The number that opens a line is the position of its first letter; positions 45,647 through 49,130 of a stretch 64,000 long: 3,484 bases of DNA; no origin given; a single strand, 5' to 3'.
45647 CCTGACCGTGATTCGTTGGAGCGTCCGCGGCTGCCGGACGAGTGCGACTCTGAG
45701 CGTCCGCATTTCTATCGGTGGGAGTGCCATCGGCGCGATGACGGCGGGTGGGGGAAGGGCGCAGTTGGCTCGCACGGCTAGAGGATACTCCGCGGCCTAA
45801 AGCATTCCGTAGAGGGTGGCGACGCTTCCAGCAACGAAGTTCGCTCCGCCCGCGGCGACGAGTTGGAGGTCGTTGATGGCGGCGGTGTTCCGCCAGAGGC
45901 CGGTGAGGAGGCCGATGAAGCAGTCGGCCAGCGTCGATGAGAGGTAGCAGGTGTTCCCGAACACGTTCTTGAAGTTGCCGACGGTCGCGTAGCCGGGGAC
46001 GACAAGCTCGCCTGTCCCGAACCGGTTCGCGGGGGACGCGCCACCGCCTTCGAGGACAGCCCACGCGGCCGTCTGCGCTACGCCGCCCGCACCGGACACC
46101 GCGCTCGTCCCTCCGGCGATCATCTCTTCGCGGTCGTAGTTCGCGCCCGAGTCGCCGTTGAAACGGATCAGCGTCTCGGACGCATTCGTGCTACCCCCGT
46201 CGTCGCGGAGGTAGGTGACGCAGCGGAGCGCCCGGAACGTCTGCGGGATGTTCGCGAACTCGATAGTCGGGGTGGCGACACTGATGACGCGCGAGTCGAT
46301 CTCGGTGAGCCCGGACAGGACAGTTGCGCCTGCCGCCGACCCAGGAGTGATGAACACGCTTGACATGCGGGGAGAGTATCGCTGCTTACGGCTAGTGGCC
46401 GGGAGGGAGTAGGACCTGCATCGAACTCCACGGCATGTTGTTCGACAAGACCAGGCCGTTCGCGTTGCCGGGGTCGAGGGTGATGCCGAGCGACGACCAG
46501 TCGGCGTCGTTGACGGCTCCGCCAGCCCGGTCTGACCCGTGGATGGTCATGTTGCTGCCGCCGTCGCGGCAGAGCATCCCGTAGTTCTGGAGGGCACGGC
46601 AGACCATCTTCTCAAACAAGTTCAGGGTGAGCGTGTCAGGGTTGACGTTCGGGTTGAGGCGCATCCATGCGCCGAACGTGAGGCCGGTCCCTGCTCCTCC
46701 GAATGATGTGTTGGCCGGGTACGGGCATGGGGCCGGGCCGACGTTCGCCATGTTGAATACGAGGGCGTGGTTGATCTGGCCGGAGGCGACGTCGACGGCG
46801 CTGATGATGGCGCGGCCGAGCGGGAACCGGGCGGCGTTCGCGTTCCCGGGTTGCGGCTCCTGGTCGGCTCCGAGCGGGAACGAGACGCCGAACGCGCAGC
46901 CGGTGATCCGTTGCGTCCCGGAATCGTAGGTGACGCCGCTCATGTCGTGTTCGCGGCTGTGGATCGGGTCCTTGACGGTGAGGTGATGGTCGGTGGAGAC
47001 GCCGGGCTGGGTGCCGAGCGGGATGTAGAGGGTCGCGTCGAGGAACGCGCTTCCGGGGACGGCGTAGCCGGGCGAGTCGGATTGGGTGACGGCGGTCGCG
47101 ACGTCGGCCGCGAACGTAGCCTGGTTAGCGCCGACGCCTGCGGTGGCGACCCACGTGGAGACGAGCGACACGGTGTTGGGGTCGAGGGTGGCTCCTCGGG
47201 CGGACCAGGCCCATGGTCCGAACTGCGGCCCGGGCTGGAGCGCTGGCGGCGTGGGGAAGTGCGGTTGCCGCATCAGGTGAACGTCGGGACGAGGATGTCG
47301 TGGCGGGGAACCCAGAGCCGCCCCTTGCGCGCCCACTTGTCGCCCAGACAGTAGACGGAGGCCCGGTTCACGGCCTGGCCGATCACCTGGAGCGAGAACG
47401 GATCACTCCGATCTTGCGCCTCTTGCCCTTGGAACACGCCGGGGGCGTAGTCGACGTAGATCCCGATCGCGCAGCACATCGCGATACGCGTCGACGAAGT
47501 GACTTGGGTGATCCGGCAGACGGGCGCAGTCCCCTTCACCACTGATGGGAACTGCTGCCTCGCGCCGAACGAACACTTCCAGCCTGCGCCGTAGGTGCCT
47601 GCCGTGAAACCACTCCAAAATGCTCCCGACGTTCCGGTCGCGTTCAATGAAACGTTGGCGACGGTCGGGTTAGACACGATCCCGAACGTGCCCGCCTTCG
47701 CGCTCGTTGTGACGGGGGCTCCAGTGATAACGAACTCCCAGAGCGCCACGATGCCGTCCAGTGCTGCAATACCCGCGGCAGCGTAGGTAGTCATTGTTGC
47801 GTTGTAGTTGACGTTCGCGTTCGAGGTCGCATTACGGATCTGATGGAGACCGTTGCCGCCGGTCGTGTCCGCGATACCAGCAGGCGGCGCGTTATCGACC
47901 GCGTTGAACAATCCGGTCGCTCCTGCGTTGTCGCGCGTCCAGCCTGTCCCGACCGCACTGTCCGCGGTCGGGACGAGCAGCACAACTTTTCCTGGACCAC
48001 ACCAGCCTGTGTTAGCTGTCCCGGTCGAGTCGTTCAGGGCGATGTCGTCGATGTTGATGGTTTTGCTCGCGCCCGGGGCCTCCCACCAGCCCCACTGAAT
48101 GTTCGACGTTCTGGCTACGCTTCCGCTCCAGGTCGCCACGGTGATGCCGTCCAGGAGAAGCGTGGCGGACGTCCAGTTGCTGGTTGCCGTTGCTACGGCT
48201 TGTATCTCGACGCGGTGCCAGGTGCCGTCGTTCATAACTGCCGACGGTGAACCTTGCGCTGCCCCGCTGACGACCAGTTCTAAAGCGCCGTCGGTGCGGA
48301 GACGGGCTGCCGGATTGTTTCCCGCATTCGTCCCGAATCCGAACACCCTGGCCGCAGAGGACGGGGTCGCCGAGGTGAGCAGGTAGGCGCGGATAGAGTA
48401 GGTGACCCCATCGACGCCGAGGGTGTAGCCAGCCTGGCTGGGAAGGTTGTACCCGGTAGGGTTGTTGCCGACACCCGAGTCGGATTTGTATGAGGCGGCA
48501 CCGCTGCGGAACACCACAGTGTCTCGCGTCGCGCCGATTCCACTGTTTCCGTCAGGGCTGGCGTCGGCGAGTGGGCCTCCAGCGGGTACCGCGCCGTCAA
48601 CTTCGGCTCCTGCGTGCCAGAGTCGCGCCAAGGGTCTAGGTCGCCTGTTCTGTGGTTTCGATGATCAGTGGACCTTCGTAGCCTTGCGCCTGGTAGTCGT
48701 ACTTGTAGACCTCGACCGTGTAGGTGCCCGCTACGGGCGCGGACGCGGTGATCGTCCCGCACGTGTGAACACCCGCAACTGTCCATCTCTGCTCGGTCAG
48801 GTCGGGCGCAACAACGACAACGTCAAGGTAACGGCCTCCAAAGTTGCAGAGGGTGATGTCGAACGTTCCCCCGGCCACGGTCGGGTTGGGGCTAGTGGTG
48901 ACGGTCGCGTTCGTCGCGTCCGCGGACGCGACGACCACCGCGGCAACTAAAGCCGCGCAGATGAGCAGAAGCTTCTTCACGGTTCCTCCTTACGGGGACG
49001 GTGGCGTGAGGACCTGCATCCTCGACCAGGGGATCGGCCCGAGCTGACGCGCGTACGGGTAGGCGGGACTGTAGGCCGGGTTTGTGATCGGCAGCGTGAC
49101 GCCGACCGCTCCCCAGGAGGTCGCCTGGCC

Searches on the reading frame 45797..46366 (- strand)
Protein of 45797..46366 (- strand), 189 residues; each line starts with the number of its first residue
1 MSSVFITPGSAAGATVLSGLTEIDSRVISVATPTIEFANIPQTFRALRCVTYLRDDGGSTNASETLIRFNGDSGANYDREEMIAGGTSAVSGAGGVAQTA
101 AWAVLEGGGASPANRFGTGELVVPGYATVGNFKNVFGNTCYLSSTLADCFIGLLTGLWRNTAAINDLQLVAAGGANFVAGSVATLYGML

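Call 6: search_protein_families(library=pfam, max_evalue=0.1, proteins=[window:45797-46366:-])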
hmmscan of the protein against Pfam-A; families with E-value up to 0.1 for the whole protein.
window:45797-46366:- (189 aa): 0 families

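Call 7: search_protein_families(library=phrogs, max_evalue=0.01, proteins=[window:45797-46366:-])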
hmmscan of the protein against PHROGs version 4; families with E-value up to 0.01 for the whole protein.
window:45797-46366:- (189 aa): 0 families

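Call 61: search_protein_families(library=ncbifam, max_evalue=0.1, proteins=[window:45797-46366:-])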
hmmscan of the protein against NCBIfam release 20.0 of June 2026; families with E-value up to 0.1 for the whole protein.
window:45797-46366:- (189 aa): 0 families

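Call 89: search_protein_families(library=phrogs, max_evalue=1, proteins=[window:45797-46366:-])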
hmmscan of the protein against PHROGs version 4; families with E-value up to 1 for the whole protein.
window:45797-46366:- (189 aa): 1 family
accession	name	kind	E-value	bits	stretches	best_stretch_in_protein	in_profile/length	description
phrog_33888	-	unknown function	0.3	12.2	1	63-90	9-38/56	-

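Call 91: search_dna_similar(query=window:45797-46366:-, collection=phages, mode=protein, max_rows=15, max_evalue=0.001)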
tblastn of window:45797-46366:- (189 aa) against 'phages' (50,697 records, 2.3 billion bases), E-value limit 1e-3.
Records with a match: 3; places in all: 3; records where one place covers at least 80% of the query: 3.
Best place of each record, by identity: <60% 3.
By first word of the organism name: Caudovirales 2; Streptomyces 1.
By host as written in the record: - 2; Streptomyces griseus ATCC 10137 1.
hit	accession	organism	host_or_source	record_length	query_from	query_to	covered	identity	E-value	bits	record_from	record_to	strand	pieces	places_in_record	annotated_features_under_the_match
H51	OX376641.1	Caudovirales sp. ct2KA10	-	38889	26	188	86%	31.0%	5e-8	57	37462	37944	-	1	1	record has no annotation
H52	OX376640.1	Caudovirales sp. ct2KA10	-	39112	26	188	86%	31.0%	5e-8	57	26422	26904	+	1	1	record has no annotation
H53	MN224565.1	Streptomyces phage Intolerant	Streptomyces griseus ATCC 10137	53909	23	187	87%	27.8%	6e-5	48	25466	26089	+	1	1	29: hypothetical protein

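Call 93: get_annotated_region(hit=H53, flank=9000)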
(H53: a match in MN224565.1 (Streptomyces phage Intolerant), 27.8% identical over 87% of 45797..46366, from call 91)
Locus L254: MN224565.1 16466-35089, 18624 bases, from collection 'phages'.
description: Streptomyces phage Intolerant, complete genome.
organism: Streptomyces phage Intolerant (NCBI taxid 2601642)
taxonomy: Viruses; Duplodnaviria; Heunggongvirae; Uroviricota; Caudoviricetes
host: Streptomyces griseus ATCC 10137; source: soil; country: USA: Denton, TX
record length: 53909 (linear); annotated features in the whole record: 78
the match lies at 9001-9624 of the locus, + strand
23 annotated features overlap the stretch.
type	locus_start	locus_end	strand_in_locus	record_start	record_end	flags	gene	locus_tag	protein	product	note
CDS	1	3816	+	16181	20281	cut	24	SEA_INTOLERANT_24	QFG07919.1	tape measure protein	-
CDS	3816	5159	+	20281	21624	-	25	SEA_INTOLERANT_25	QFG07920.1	hypothetical protein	-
CDS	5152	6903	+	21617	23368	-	26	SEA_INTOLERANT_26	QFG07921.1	minor tail protein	-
CDS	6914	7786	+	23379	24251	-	27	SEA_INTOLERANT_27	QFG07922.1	hypothetical protein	-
CDS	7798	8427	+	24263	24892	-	28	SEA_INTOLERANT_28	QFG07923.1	hypothetical protein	-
CDS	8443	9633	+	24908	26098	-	29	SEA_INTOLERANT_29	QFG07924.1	hypothetical protein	-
CDS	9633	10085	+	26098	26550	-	30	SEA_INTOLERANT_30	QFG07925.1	hypothetical protein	-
CDS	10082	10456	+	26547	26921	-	31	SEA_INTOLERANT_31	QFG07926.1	hypothetical protein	-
CDS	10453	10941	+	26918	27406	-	32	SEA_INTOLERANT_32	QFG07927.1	hydrolase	-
CDS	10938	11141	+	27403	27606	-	33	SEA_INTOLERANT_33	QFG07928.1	hypothetical protein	-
CDS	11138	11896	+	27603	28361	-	34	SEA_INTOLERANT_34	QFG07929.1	endolysin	-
CDS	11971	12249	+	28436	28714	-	35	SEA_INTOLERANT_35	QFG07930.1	hypothetical protein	-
CDS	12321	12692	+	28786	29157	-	36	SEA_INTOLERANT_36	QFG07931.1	hypothetical protein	membrane protein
CDS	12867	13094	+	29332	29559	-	37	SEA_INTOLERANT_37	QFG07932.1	hypothetical protein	-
CDS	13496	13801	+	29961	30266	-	38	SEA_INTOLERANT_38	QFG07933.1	hypothetical protein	-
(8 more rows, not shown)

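Call 112: search_solved_structures(query=window:45797-46366:-, max_evalue=10)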
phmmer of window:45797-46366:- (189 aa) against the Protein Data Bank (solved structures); distinct sequences matched with E-value up to 10: 5.
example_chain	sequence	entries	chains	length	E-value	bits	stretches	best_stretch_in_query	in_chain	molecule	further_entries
8z2a_A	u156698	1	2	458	0.062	16.1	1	80-126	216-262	Glutamate dehydrogenase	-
5xvi_A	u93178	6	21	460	0.16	14.8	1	80-126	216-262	Glutamate dehydrogenase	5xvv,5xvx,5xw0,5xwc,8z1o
7ecr_A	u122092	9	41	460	0.24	14.2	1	80-124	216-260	Glutamate dehydrogenase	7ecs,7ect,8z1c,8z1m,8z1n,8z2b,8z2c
9k3n_G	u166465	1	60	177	0.67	12.8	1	113-157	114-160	spike protein G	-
4e6y_A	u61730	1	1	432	1.4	11.7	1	30-108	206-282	Citrate synthase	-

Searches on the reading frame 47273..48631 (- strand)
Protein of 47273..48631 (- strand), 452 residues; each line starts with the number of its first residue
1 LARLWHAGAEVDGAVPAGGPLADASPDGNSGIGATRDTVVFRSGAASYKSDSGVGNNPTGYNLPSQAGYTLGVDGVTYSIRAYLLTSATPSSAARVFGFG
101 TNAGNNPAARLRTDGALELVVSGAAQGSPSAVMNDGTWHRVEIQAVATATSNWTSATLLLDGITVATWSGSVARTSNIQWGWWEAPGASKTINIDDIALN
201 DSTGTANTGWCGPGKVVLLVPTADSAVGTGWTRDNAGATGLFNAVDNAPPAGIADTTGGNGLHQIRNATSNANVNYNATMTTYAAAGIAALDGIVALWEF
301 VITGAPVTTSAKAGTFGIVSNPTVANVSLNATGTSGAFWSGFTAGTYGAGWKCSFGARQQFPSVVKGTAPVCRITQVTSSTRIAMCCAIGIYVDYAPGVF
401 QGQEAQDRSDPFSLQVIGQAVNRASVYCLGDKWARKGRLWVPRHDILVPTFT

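Call 6: search_protein_families(library=pfam, max_evalue=0.1, proteins=[window:47273-48631:-])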
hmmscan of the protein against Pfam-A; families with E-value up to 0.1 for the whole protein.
window:47273-48631:- (452 aa): 1 family
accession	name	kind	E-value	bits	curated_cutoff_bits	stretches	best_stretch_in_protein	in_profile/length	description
PF09264.17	Sial-lect-inser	-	0.0074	16.5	25.8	1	154-186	107-139/198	Vibrio cholerae sialidase, lectin insertion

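Call 7: search_protein_families(library=phrogs, max_evalue=0.01, proteins=[window:47273-48631:-])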
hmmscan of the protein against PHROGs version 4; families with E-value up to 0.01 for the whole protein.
window:47273-48631:- (452 aa): 2 families
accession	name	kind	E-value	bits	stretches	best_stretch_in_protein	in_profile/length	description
phrog_14065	-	unknown function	3.4e-12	46.4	1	1-311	1-291/1152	-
phrog_2448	-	unknown function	6e-08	33.3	1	111-251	96-233/335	-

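Call 43: search_dna_similar(query=window:47273-48631:-, collection=phages, mode=protein, max_rows=25, max_evalue=0.001)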
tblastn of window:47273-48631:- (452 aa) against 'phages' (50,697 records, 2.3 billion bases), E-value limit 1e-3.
Records with a match: 5; places in all: 5; records where one place covers at least 80% of the query: 0.
Best place of each record, by identity: <60% 5.
By first word of the organism name: Streptomyces 5.
By host as written in the record: Streptomyces lividans JI 1326 4; Streptomyces mirabilis NRRL B-2400 1.
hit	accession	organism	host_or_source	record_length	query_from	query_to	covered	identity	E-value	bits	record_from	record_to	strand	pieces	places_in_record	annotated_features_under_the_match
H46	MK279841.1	Streptomyces phage Hiyaa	Streptomyces lividans JI 1326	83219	1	223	49%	33.2%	2e-6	57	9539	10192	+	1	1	13: minor tail protein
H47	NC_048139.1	Streptomyces phage Hiyaa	Streptomyces lividans JI 1326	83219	1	223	49%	33.2%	2e-6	57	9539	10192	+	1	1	13: minor tail protein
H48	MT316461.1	Streptomyces phage Galactica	Streptomyces mirabilis NRRL B-2400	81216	1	223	49%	32.5%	7e-10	67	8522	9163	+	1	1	11: minor tail protein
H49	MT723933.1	Streptomyces phage Keanu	Streptomyces lividans JI 1326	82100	1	223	49%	29.5%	4e-7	59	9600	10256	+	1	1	13: hypothetical protein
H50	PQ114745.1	Streptomyces phage Spocter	Streptomyces lividans JI 1326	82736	81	223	32%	34.8%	7e-5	51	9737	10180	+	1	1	13: hypothetical protein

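Call 44: get_annotated_region(hit=H48, flank=9000)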
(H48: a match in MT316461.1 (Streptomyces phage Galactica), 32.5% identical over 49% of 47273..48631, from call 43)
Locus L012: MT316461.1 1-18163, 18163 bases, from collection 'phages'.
description: Streptomyces phage Galactica, complete genome.
organism: Streptomyces phage Galactica (NCBI taxid 2725755)
taxonomy: Viruses; Duplodnaviria; Heunggongvirae; Uroviricota; Caudoviricetes; Hiyaavirus
host: Streptomyces mirabilis NRRL B-2400; source: soil; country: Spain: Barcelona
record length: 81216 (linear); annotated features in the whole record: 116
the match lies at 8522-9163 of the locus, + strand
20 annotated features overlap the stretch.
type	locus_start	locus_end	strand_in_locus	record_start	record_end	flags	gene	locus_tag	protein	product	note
CDS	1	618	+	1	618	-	1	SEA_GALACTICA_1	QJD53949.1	terminase small subunit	-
CDS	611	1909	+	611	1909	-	2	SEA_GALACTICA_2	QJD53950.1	terminase large subunit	-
CDS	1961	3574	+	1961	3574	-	3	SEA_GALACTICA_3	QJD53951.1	portal protein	-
CDS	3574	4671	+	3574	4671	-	4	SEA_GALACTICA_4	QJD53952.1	MuF-like minor capsid protein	-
CDS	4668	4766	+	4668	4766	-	5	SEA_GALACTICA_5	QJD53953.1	hypothetical protein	-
CDS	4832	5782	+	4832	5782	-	6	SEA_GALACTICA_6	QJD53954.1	hypothetical protein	-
CDS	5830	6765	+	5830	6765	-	7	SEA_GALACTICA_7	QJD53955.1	major capsid protein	-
CDS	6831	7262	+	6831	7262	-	8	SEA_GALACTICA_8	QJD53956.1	methyltransferase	-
CDS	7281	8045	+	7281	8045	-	9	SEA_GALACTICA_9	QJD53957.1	hypothetical protein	-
CDS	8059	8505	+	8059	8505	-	10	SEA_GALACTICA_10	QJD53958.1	hypothetical protein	-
CDS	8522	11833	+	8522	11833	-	11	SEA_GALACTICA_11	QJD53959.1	minor tail protein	-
CDS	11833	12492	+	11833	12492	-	12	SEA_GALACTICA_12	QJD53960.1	head-to-tail adaptor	-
CDS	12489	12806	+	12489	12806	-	13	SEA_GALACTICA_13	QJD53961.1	head-to-tail stopper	-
CDS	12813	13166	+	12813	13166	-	14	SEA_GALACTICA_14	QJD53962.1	hypothetical protein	-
CDS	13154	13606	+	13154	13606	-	15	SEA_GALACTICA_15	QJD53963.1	tail terminator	-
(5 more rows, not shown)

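Call 61: search_protein_families(library=ncbifam, max_evalue=0.1, proteins=[window:47273-48631:-])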
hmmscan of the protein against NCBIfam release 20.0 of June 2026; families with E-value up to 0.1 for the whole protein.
window:47273-48631:- (452 aa): 0 families

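Call 111: search_solved_structures(query=window:47273-48631:-, max_evalue=10)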
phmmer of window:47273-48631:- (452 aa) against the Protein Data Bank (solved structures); distinct sequences matched with E-value up to 10: 0.

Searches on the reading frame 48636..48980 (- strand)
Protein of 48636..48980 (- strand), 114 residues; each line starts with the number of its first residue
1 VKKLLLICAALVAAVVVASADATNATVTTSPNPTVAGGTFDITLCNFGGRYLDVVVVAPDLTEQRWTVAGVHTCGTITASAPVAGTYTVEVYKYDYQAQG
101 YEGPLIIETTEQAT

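Call 6: search_protein_families(library=pfam, max_evalue=0.1, proteins=[window:48636-48980:-])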
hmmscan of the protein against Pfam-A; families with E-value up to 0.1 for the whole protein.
window:48636-48980:- (114 aa): 3 families
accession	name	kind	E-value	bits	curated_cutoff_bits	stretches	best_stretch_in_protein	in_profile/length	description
PF12733.13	Cadherin-like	-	0.011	16.5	24.2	1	16-67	31-83/89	Cadherin-like beta sandwich domain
PF21827.1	New_glue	-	0.029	14.5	31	1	1-34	1-34/94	New glue protein family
PF04151.21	PPC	-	0.035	15.4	25.9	1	39-93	25-70/70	Bacterial pre-peptidase C-terminal domain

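Call 7: search_protein_families(library=phrogs, max_evalue=0.01, proteins=[window:48636-48980:-])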
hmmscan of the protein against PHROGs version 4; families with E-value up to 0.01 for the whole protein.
window:48636-48980:- (114 aa): 0 families
